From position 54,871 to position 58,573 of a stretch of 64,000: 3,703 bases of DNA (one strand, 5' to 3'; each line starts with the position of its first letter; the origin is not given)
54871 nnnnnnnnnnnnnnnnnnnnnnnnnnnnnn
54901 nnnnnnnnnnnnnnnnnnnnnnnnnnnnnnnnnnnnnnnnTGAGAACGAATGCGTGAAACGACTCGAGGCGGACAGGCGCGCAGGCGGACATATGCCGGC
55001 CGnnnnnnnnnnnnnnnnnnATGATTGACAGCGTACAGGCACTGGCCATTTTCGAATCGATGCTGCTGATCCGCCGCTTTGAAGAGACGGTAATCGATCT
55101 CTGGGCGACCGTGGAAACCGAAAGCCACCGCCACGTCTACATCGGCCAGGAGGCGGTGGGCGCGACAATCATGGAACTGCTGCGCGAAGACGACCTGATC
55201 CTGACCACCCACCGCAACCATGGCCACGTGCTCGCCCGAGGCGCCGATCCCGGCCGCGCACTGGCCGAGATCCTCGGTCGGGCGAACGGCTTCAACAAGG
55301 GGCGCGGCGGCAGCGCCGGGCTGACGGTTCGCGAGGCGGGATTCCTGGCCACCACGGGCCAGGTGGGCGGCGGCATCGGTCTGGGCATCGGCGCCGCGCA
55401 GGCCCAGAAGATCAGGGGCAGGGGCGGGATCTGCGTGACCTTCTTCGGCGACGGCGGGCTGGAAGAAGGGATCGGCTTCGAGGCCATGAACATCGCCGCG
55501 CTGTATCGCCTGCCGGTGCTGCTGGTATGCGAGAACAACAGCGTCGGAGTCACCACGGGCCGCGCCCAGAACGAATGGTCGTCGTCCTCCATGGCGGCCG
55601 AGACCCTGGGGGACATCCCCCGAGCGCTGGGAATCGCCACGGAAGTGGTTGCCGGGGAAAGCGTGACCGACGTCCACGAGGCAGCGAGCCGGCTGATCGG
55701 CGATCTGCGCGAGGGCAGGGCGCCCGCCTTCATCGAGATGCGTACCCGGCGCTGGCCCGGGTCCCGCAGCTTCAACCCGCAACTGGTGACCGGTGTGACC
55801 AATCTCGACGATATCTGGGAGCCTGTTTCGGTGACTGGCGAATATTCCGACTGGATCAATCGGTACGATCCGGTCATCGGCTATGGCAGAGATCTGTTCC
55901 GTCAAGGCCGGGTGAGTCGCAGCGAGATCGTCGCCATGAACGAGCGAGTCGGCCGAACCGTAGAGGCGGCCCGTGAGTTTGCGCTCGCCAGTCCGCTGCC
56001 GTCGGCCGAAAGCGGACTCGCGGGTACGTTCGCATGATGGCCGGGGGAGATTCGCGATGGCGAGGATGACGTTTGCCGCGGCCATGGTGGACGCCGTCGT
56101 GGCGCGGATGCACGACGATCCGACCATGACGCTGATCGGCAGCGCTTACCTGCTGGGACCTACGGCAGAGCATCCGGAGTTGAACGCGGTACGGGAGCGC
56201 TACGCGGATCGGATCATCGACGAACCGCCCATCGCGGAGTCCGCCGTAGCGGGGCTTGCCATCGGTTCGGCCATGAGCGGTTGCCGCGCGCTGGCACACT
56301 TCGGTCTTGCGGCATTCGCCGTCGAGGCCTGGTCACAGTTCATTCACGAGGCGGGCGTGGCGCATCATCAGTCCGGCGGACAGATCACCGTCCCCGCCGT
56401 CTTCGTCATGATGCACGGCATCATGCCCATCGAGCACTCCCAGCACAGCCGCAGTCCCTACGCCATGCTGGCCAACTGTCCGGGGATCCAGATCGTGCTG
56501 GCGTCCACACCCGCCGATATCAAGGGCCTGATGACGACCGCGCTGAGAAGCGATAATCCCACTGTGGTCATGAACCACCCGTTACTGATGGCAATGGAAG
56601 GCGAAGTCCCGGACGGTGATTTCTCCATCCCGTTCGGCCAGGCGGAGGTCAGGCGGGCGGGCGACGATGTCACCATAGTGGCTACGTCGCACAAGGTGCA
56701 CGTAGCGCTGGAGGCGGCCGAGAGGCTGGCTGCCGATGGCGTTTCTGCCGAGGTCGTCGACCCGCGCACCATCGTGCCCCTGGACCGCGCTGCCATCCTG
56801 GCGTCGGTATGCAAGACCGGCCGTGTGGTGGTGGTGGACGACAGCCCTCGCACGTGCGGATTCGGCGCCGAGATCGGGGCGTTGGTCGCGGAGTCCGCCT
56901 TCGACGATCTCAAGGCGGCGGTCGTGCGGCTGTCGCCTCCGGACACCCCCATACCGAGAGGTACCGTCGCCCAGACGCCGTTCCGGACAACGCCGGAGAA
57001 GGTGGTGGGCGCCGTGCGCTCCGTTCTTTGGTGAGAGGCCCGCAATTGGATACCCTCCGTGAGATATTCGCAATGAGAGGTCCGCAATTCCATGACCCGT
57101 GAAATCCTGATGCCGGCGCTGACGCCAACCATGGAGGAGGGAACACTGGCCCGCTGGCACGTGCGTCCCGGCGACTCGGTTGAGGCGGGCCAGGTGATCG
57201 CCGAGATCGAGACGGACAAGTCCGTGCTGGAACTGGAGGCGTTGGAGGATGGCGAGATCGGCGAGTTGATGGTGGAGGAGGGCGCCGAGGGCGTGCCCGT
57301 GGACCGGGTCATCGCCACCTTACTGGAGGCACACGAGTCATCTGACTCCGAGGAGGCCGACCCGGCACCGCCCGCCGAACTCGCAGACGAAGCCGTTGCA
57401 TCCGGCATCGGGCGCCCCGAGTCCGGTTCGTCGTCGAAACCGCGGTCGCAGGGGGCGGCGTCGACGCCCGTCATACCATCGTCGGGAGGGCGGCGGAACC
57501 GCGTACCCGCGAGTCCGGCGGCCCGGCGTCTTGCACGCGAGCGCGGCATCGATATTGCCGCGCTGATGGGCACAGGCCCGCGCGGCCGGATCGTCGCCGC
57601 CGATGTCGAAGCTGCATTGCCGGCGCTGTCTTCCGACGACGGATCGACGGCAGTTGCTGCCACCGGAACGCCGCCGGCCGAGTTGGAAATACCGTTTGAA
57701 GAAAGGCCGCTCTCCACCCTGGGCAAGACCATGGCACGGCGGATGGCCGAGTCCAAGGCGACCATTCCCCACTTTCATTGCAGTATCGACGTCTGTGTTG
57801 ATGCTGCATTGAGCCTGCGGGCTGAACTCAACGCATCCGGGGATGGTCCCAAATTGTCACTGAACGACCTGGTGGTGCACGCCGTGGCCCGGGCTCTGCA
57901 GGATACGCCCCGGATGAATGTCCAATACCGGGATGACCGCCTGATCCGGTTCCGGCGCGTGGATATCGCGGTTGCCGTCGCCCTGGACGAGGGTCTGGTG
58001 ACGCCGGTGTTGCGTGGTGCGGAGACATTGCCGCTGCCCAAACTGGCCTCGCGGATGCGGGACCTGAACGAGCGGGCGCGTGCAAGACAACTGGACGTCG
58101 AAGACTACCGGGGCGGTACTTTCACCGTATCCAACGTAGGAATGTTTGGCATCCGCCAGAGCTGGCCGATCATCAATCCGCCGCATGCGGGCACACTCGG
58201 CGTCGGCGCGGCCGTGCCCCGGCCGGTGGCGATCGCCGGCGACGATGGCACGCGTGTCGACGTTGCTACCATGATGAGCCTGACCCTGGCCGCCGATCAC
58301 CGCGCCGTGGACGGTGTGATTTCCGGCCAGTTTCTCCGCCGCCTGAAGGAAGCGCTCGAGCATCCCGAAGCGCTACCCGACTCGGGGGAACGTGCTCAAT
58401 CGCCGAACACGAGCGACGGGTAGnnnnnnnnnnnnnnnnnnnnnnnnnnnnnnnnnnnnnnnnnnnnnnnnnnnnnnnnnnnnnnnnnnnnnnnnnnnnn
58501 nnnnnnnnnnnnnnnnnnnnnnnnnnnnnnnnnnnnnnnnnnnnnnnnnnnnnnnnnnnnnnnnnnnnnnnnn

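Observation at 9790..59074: Recurring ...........-type palindrome in at least four promoter regions spread over 50 kb - candidate GntR/FadR regulon linking the ASST, P450, TBDR and hydrolase operons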

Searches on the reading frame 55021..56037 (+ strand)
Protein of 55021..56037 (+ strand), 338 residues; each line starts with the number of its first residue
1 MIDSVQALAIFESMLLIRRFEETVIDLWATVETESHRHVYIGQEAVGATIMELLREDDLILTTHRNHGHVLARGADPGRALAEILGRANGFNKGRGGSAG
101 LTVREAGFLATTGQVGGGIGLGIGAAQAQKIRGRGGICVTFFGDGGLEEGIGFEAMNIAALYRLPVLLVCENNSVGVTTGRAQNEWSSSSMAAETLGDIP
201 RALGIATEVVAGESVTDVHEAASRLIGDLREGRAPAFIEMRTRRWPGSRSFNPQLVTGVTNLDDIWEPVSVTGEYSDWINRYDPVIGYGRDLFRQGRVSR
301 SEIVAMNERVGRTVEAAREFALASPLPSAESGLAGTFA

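Call 9: search_protein_families(library=pfam, proteins=[window:55021-56037:+], max_evalue=0.00001)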
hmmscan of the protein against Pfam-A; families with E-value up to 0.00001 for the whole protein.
window:55021-56037:+ (338 aa): 3 families
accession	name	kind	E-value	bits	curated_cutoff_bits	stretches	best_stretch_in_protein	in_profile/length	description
PF00676.26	E1_dh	-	1.5e-41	142.7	22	1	13-328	2-298/300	Dehydrogenase E1 component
PF02775.26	TPP_enzyme_C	-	3.5e-06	27.3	21.9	1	115-239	26-150/151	Thiamine pyrophosphate enzyme, C-terminal TPP binding domain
PF13292.11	DXP_synthase_N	-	8.6e-06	25.6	21.2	0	111-177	109-175/274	1-deoxy-D-xylulose-5-phosphate synthase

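Call 72: search_protein_families(library=ncbifam, proteins=[window:55021-56037:+], max_evalue=1e-20)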
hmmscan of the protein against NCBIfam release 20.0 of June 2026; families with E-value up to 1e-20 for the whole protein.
window:55021-56037:+ (338 aa): 2 families
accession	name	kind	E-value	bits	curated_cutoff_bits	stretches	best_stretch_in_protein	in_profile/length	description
TIGR03182.1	PDH_E1_alph_y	equivalog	9.7e-66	221.8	393.85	1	6-331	3-308/315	pyruvate dehydrogenase (acetyl-transferring) E1 component subunit alpha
TIGR03181.1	PDH_E1_alph_x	equivalog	1.1e-31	110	411.35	1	5-333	24-323/341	pyruvate dehydrogenase (acetyl-transferring) E1 component subunit alpha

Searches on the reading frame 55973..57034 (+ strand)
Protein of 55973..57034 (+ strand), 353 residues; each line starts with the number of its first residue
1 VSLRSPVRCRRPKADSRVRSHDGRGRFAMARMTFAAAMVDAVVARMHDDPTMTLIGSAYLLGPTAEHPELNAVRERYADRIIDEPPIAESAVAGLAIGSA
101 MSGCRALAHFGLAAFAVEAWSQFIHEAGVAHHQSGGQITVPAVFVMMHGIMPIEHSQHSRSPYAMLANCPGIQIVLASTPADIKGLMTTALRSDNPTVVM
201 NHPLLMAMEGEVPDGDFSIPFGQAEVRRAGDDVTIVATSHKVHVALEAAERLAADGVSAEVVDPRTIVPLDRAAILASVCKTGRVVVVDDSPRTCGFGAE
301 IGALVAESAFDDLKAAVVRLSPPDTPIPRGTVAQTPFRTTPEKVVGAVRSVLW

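Call 9: search_protein_families(library=pfam, proteins=[window:55973-57034:+], max_evalue=0.00001)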
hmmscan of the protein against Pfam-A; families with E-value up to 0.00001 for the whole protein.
window:55973-57034:+ (353 aa): 2 families
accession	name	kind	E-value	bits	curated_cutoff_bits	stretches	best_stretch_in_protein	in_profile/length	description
PF02780.25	Transketolase_C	-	1.7e-37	128.5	25.9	1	222-331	1-109/124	Transketolase, C-terminal domain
PF02779.29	Transket_pyr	-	2.6e-17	63.5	27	1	32-202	3-168/174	Transketolase, pyrimidine binding domain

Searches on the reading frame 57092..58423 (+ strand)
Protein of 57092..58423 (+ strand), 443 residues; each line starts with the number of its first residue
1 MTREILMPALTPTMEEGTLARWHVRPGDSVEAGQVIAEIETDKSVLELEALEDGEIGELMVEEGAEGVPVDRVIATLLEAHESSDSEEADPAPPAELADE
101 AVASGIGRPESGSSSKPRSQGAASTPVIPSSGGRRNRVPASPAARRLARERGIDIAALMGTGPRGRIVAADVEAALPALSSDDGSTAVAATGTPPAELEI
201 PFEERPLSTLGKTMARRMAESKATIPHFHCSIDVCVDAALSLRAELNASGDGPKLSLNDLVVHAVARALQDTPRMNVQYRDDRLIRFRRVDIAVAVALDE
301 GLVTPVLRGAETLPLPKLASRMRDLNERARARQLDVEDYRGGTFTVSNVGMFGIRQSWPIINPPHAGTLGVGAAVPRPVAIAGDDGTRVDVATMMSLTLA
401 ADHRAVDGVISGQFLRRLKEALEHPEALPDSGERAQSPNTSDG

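Call 9: search_protein_families(library=pfam, proteins=[window:57092-58423:+], max_evalue=0.00001)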
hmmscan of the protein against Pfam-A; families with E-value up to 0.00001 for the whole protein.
window:57092-58423:+ (443 aa): 3 families
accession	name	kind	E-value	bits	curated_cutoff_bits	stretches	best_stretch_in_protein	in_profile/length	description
PF00198.28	2-oxoacid_dh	-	1.3e-69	234.7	23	1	203-428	5-230/232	2-oxoacid dehydrogenases acyltransferase (catalytic domain)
PF00364.28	Biotin_lipoyl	-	5.4e-18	65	22.1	1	4-77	2-73/73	Biotin-requiring enzyme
PF02817.22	E3_binding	-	1.8e-15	57.3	23.7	1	138-173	1-36/36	e3 binding domain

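Call 72: search_protein_families(library=ncbifam, proteins=[window:57092-58423:+], max_evalue=1e-20)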
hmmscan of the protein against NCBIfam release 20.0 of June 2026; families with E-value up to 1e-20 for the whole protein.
window:57092-58423:+ (443 aa): 11 families
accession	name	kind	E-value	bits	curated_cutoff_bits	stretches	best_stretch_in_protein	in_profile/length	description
TIGR01349.1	PDHac_trf_mito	equivalog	1.1e-119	400.4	445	1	4-426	1-433/437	pyruvate dehydrogenase complex dihydrolipoamide acetyltransferase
NF004309.0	PRK05704.1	equivalog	1.8e-74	251.5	449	1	1-428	1-404/408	2-oxoglutarate dehydrogenase complex dihydrolipoyllysine-residue succinyltransferase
TIGR01347.1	sucB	equivalog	7.1e-70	236.2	378.65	1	4-428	2-400/404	dihydrolipoyllysine-residue succinyltransferase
NF008814.0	PRK11854.1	equivalog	9.6e-64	215.9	722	1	3-426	208-633/637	pyruvate dehydrogenase complex dihydrolipoyllysine-residue acetyltransferase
TIGR02927.1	SucB_Actino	equivalog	1.2e-58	199.3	423.45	1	3-424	127-570/579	2-oxoglutarate dehydrogenase, E2 component, dihydrolipoamide succinyltransferase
TIGR01348.1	PDHac_trf_long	equivalog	3.3e-56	191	552.1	1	5-425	158-582/587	dihydrolipoyllysine-residue acetyltransferase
NF011416.0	PRK14843.1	equivalog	8.4e-50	169.6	429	1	136-427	47-344/347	dihydrolipoamide acetyltransferase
NF008815.0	PRK11857.1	equivalog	7.9e-37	127.3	378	1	137-428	3-305/308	dihydrolipoamide acetyltransferase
NF008854.0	PRK11892.1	equivalog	4.5e-32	111.3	454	1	1-107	1-107/464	pyruvate dehydrogenase complex E1 component subunit beta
NF008907.0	PRK12270.1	equivalog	3.2e-25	88.1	878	1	195-423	121-362/1241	multifunctional oxoglutarate decarboxylase/oxoglutarate dehydrogenase thiamine pyrophosphate-binding subunit/dihydrolipoyllysine-residue suc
NF011457.0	PRK14875.1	equivalog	2.3e-22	79.5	307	1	2-174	3-124/372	acetoin dehydrogenase dihydrolipoyllysine-residue acetyltransferase subunit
